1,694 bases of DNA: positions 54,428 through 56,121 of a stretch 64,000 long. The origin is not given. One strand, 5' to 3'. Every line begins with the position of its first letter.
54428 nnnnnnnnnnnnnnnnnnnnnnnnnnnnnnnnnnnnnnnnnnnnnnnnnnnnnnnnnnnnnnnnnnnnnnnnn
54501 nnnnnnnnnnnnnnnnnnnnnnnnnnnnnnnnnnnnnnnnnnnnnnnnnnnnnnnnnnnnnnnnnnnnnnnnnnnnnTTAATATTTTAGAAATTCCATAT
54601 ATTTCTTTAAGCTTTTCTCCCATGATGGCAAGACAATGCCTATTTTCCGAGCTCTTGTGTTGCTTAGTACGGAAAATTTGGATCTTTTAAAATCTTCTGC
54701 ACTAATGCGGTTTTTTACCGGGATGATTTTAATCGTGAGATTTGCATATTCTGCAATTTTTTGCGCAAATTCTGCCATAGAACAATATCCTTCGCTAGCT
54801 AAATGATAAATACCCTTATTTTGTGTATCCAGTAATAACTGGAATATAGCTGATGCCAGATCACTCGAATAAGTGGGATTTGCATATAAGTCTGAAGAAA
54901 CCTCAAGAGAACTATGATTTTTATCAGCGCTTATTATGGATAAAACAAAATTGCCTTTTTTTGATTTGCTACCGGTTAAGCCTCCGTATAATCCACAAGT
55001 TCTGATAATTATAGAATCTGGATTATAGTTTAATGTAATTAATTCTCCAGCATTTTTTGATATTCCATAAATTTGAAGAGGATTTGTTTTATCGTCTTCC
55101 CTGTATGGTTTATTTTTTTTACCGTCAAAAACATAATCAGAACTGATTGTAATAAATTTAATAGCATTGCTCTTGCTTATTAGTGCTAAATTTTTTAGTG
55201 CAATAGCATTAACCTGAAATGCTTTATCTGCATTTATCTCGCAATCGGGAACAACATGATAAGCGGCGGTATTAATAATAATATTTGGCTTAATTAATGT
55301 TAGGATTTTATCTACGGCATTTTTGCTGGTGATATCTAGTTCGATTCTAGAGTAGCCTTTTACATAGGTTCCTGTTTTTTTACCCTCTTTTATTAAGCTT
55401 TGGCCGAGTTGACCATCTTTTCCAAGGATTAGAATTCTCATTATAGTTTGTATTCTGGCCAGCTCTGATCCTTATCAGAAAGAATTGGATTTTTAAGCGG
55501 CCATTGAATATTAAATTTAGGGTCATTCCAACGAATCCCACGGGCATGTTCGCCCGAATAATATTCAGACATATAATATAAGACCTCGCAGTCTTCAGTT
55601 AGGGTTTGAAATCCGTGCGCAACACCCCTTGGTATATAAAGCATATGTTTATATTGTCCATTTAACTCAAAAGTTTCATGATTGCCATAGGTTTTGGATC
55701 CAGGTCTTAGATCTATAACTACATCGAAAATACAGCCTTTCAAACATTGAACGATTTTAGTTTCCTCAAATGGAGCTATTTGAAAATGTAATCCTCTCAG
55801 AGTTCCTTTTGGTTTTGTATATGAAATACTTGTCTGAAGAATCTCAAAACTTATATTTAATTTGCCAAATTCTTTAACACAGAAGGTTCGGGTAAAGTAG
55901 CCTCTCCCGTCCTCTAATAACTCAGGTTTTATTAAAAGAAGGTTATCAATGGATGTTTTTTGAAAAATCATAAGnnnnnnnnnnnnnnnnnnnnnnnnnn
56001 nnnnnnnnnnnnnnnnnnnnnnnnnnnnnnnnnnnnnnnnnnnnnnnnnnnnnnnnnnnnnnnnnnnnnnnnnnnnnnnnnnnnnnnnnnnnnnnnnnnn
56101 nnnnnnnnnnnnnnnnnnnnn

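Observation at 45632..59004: Minus-strand block encoding a CDP/dTDP-hexose tailoring pathway with two C-methyltransferase-like enzymes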

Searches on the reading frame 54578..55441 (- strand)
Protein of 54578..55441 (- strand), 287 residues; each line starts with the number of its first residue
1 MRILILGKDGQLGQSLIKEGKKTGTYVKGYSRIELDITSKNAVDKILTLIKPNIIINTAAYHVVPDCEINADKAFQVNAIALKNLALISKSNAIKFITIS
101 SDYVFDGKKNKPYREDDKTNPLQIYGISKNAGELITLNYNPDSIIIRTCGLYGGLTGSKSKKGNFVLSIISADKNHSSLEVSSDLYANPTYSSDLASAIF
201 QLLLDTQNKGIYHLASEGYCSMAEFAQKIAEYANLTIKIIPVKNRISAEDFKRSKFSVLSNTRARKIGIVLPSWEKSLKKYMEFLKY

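Call 3: search_protein_families(library=pfam, proteins=[window:54578-55441:-], max_evalue=0.001)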
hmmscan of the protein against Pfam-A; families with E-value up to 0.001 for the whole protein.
window:54578-55441:- (287 aa): 4 families
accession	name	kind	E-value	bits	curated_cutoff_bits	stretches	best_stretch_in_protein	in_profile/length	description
PF04321.23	RmlD_sub_bind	-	6.5e-73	245.7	27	1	1-283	1-283/287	RmlD substrate binding domain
PF01370.27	Epimerase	-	7e-21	75.2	20.9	1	3-212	1-237/240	NAD dependent epimerase/dehydratase family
PF16363.11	GDP_Man_Dehyd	-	6.1e-15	55.9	27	1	30-239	54-272/332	GDP-mannose 4,6 dehydratase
PF02719.21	Polysacc_synt_2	-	7.4e-10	38.9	20.2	1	32-143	58-156/293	Polysaccharide biosynthesis protein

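Call 5: search_protein_families(library=ncbifam, proteins=[window:54578-55441:-], max_evalue=0.001)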
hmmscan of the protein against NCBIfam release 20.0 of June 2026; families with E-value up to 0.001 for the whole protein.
window:54578-55441:- (287 aa): 8 families
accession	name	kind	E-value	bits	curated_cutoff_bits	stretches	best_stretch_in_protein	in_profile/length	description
TIGR01214.1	rmlD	equivalog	1.2e-75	254.3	224.05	1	2-283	1-283/285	dTDP-4-dehydrorhamnose reductase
NF007440.0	PRK09987.1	equivalog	1.3e-29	103.4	308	1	1-283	1-291/299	dTDP-4-dehydrorhamnose reductase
TIGR02622.1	CDP_4_6_dhtase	equivalog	1.6e-08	34.1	278.45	1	33-140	59-169/352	CDP-glucose 4,6-dehydratase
TIGR01181.1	dTDP_gluc_dehyt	equivalog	6.8e-08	32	365.1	1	30-230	52-258/321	dTDP-glucose 4,6-dehydratase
TIGR01179.1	galE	equivalog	1.4e-07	30.7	262.3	1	30-139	49-159/332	UDP-glucose 4-epimerase GalE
NF043036.1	ErythonDh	equivalog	3.5e-07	29.7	325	1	33-139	57-163/321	D-erythronate dehydrogenase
TIGR02197.1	heptose_epim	equivalog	6.8e-07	28.7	274.6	1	36-218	49-245/316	ADP-glyceromanno-heptose 6-epimerase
TIGR01472.1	gmd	equivalog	1.1e-05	24.9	415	1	36-237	62-272/342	GDP-mannose 4,6-dehydratase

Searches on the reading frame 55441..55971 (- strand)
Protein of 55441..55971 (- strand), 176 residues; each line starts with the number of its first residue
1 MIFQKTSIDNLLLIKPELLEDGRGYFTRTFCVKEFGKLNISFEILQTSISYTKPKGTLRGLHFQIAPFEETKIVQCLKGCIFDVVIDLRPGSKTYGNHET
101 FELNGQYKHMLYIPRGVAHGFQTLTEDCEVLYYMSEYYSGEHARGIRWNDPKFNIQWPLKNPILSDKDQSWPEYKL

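Call 4: search_protein_families(library=pfam, proteins=[window:55441-55971:-], max_evalue=0.001)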
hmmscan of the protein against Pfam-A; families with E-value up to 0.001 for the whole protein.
window:55441-55971:- (176 aa): 2 families
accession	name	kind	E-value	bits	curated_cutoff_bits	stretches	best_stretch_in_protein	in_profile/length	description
PF00908.23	dTDP_sugar_isom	-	3.5e-61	206.2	27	1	5-174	1-166/168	dTDP-4-dehydrorhamnose 3,5-epimerase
PF05523.17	FdtA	-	8e-06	26.1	23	1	20-140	12-116/131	WxcM-like, C-terminal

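Call 6: search_protein_families(library=ncbifam, proteins=[window:55441-55971:-], max_evalue=0.001)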
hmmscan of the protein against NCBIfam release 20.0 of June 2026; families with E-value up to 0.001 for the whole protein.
window:55441-55971:- (176 aa): 1 family
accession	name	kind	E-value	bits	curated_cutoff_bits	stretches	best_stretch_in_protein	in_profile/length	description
TIGR01221.1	rmlC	equivalog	2.6e-51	173.9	155.75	1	4-173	3-171/176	dTDP-4-dehydrorhamnose 3,5-epimerase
